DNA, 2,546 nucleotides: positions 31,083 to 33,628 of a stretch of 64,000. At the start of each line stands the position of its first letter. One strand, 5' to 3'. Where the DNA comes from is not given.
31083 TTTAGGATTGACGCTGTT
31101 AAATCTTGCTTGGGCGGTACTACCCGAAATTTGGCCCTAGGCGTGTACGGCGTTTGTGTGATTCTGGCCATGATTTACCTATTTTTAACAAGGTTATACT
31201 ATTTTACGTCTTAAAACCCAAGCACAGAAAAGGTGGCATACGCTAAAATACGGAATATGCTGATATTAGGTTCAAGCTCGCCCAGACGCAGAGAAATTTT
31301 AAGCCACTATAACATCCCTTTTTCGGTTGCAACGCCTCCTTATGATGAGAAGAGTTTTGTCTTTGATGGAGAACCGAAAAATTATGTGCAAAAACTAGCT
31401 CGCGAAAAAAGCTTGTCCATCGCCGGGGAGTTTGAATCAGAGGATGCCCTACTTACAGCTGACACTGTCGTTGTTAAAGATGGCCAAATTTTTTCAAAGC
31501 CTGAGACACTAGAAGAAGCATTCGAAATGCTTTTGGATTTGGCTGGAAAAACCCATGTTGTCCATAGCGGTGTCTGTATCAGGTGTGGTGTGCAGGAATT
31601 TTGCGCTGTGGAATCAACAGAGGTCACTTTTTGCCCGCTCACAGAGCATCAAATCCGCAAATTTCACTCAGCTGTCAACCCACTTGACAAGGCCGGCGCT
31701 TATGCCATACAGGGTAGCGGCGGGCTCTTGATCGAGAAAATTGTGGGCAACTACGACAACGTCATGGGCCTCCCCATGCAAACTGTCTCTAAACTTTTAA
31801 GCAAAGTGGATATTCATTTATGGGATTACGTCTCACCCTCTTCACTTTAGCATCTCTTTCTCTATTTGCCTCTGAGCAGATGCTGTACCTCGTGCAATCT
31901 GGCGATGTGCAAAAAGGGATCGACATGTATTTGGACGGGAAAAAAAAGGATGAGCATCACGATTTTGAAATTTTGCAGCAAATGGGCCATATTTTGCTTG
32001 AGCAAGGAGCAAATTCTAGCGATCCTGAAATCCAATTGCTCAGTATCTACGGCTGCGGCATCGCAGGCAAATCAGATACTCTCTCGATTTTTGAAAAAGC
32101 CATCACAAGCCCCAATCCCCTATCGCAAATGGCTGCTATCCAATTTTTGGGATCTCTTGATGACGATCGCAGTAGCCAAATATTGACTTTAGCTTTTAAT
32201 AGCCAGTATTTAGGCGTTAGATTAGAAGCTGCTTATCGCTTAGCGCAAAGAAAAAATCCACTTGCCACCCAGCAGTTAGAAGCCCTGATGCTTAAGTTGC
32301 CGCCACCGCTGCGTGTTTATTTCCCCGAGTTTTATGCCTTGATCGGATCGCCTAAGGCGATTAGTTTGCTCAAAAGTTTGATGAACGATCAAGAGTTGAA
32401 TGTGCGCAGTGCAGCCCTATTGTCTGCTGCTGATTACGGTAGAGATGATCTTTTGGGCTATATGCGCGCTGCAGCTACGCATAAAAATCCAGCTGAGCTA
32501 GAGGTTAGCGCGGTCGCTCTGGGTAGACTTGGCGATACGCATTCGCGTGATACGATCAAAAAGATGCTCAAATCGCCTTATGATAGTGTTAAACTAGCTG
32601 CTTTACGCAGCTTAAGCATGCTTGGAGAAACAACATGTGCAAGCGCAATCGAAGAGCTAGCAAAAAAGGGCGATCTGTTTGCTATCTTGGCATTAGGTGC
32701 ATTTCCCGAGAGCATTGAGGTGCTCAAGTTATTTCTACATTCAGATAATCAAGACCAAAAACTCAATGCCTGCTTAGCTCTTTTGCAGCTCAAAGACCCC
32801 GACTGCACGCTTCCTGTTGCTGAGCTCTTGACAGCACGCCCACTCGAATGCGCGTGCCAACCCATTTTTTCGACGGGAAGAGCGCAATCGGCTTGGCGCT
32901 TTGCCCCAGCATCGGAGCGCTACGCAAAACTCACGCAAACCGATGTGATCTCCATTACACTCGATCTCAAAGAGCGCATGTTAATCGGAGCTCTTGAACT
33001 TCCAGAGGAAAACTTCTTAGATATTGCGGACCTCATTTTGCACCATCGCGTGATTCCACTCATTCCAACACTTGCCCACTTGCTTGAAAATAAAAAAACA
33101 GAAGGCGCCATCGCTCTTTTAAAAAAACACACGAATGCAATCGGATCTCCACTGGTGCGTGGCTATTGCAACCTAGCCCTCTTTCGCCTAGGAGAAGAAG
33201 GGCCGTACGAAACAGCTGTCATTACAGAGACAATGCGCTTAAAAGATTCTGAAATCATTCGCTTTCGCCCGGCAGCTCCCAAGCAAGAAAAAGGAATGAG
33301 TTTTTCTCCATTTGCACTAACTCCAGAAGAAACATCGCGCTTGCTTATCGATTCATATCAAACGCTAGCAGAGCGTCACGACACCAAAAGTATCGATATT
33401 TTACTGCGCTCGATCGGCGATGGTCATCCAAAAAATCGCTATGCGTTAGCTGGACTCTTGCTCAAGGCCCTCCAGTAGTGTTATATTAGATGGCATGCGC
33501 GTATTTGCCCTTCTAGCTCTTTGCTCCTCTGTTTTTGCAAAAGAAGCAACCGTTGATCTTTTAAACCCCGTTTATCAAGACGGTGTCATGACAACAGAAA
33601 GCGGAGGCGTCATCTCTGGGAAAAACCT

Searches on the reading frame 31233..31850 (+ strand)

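Call 44: search_protein_families(library=pfam, proteins=[window:31233-31850:+], max_evalue=0.0001)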
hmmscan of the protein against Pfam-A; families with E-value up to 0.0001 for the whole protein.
window:31233-31850:+ (205 aa): 1 family
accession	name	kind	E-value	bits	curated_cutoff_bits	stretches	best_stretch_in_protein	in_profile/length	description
PF02545.19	Maf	-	2e-53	181.3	27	1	10-191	2-186/187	Maf-like protein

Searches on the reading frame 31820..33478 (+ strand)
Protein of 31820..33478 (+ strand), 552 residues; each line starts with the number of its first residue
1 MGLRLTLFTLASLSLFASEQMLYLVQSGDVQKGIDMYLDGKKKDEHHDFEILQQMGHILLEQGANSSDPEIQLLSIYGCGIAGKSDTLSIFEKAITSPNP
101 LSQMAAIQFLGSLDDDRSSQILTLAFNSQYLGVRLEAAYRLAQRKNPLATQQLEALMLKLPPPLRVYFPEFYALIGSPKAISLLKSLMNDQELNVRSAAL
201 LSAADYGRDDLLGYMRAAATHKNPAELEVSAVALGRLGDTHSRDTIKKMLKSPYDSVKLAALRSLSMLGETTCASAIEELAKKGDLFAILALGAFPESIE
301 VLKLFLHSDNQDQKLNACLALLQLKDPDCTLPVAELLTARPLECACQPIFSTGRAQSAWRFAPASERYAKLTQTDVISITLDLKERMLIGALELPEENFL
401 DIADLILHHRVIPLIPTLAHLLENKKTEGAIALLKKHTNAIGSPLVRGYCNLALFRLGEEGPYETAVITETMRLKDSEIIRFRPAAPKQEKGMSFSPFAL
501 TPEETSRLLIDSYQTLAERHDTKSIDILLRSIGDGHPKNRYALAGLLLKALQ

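Call 44: search_protein_families(library=pfam, proteins=[window:31820-33478:+], max_evalue=0.0001)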
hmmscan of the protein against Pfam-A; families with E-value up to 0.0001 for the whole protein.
window:31820-33478:+ (552 aa): 3 families
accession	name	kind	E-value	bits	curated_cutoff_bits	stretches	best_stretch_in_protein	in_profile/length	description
PF13646.12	HEAT_2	-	7.6e-25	87.5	27.7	1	60-125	4-70/88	HEAT repeats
PF02985.28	HEAT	-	2.4e-08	33.9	23.5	0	245-270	4-29/31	HEAT repeat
PF03130.22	HEAT_PBS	-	2e-05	25.1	20.9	0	231-251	6-26/27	PBS lyase HEAT-like repeat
